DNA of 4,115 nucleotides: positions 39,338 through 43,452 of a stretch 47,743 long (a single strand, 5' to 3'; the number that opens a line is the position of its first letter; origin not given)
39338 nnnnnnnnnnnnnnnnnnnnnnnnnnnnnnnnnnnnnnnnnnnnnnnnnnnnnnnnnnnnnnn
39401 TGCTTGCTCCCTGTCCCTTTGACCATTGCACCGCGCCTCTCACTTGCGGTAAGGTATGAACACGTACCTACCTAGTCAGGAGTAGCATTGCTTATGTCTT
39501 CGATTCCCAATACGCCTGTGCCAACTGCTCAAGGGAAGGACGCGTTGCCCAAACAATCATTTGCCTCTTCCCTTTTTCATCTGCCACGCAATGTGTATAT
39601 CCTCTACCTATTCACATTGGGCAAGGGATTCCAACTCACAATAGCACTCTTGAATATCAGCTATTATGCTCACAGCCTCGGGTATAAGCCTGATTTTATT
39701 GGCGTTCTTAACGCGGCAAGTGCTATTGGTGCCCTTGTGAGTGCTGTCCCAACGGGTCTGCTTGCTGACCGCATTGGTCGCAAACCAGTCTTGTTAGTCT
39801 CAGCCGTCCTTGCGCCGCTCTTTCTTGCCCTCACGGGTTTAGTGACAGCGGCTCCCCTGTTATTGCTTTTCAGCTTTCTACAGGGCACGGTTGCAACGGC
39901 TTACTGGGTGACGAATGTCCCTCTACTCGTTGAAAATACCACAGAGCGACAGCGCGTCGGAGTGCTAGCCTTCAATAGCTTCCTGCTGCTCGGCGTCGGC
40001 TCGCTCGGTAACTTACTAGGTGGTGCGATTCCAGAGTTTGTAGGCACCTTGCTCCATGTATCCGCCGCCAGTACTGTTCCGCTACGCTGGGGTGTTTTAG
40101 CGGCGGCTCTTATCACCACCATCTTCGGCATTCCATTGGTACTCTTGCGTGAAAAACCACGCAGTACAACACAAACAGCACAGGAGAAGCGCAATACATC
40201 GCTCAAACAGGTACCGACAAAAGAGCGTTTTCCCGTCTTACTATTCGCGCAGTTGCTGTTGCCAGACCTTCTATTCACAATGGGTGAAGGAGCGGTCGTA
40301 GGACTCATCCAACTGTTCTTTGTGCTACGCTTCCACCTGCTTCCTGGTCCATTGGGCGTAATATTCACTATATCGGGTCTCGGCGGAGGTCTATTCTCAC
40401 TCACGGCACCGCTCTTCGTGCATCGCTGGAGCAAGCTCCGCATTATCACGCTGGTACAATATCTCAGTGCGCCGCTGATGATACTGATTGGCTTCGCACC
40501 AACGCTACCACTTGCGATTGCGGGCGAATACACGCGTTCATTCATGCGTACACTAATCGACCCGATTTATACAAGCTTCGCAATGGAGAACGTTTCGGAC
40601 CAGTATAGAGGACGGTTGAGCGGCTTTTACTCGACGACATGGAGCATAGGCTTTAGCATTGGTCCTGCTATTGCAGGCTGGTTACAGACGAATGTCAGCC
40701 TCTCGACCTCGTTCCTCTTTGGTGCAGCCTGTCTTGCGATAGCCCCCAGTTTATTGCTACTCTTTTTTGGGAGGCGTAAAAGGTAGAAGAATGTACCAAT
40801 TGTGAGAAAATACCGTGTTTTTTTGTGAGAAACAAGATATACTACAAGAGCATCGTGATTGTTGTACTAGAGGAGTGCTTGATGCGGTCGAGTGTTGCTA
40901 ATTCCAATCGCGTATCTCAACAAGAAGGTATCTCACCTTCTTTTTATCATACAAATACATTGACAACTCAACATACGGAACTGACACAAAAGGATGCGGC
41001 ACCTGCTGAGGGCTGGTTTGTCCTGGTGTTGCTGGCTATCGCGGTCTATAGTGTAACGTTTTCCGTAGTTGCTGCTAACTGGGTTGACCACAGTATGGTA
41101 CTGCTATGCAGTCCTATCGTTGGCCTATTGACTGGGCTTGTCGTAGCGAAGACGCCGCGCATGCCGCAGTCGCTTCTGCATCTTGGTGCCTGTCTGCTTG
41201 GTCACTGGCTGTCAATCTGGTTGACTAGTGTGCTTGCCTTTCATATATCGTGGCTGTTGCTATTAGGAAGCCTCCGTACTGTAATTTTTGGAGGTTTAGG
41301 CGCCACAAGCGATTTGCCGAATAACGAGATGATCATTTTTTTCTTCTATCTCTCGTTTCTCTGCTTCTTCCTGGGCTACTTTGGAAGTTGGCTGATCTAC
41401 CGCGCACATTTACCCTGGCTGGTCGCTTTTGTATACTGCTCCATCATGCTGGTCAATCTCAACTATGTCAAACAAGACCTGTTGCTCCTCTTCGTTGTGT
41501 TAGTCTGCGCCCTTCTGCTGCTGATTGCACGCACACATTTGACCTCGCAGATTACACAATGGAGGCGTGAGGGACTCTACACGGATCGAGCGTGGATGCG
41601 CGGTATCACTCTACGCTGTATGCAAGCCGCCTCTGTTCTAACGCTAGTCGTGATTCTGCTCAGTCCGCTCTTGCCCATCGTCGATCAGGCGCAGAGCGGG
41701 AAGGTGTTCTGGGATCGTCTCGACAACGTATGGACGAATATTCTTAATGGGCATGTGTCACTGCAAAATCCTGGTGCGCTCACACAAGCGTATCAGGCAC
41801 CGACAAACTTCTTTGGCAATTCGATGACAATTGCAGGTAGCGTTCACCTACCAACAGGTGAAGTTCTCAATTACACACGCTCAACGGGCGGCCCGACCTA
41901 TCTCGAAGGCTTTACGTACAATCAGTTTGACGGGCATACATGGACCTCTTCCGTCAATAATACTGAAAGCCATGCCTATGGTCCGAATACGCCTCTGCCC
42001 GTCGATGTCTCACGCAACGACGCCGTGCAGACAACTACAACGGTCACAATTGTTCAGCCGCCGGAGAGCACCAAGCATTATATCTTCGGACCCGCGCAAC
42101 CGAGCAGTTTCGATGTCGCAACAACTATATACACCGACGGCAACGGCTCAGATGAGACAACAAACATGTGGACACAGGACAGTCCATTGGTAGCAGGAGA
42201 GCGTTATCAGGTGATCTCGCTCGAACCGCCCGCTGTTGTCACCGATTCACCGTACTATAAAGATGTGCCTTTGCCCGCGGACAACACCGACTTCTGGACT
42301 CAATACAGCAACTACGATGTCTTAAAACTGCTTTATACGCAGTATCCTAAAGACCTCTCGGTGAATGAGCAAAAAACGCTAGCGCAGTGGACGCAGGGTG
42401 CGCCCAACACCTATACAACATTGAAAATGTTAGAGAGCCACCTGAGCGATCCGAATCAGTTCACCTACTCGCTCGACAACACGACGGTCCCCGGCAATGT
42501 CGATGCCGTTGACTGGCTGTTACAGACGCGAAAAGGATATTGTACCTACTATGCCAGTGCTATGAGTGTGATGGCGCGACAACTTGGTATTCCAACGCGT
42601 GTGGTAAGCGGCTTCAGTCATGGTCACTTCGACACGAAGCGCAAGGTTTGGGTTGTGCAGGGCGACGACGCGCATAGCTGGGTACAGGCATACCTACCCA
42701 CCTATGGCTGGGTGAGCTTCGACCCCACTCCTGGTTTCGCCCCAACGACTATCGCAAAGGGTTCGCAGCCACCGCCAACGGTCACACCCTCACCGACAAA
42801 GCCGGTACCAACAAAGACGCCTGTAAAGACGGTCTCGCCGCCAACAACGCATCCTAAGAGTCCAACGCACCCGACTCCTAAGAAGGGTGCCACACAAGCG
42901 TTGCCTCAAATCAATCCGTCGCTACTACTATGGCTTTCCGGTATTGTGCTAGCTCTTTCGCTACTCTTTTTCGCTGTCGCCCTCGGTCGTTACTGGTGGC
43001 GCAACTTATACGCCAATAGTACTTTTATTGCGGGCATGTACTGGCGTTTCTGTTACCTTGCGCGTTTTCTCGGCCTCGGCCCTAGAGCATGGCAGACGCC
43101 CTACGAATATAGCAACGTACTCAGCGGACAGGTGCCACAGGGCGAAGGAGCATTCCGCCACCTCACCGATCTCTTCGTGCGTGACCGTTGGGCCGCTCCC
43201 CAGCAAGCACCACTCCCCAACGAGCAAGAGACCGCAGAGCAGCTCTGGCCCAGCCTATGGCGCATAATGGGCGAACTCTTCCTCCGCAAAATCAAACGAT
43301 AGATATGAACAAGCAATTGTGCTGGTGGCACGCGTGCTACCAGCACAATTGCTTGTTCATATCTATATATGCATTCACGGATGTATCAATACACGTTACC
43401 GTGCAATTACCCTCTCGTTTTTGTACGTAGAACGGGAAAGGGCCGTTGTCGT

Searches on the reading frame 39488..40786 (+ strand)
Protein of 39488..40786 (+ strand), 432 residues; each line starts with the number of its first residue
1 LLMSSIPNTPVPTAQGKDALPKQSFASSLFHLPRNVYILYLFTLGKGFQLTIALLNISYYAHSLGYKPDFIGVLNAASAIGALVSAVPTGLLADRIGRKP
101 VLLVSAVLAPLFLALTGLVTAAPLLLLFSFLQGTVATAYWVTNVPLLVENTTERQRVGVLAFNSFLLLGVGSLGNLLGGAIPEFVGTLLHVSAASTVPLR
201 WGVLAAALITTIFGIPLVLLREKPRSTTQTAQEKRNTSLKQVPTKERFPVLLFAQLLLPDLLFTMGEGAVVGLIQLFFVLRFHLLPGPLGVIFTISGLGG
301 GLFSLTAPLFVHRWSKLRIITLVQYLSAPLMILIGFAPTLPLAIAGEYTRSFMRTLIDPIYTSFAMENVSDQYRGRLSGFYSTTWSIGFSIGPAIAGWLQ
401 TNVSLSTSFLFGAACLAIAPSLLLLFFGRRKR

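Call 57: search_protein_families(library=pfam, proteins=[window:39488-40786:+], max_evalue=0.0001)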
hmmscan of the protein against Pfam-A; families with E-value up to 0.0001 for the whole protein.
window:39488-40786:+ (432 aa): 3 families
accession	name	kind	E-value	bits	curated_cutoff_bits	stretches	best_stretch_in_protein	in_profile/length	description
PF07690.21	MFS_1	-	1.1e-42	146.7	33.4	2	47-393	9-347/347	Major Facilitator Superfamily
PF12832.13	MFS_1_like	-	6.9e-09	35.7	25.2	1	35-181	213-361/373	MFS_1 like family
PF00083.30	Sugar_tr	-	4.1e-06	26.4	22.3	1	71-235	48-206/452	Sugar (and other) transporter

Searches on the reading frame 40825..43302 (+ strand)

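Call 57: search_protein_families(library=pfam, proteins=[window:40825-43302:+], max_evalue=0.0001)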
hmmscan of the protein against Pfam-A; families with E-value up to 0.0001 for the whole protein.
window:40825-43302:+ (825 aa): 2 families
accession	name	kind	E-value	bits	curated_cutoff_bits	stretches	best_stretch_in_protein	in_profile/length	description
PF01841.26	Transglut_core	-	3.1e-25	89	23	1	519-634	4-108/108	Transglutaminase-like superfamily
PF13559.11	DUF4129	-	2.3e-05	24.8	24.8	1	739-806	2-66/69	Domain of unknown function (DUF4129)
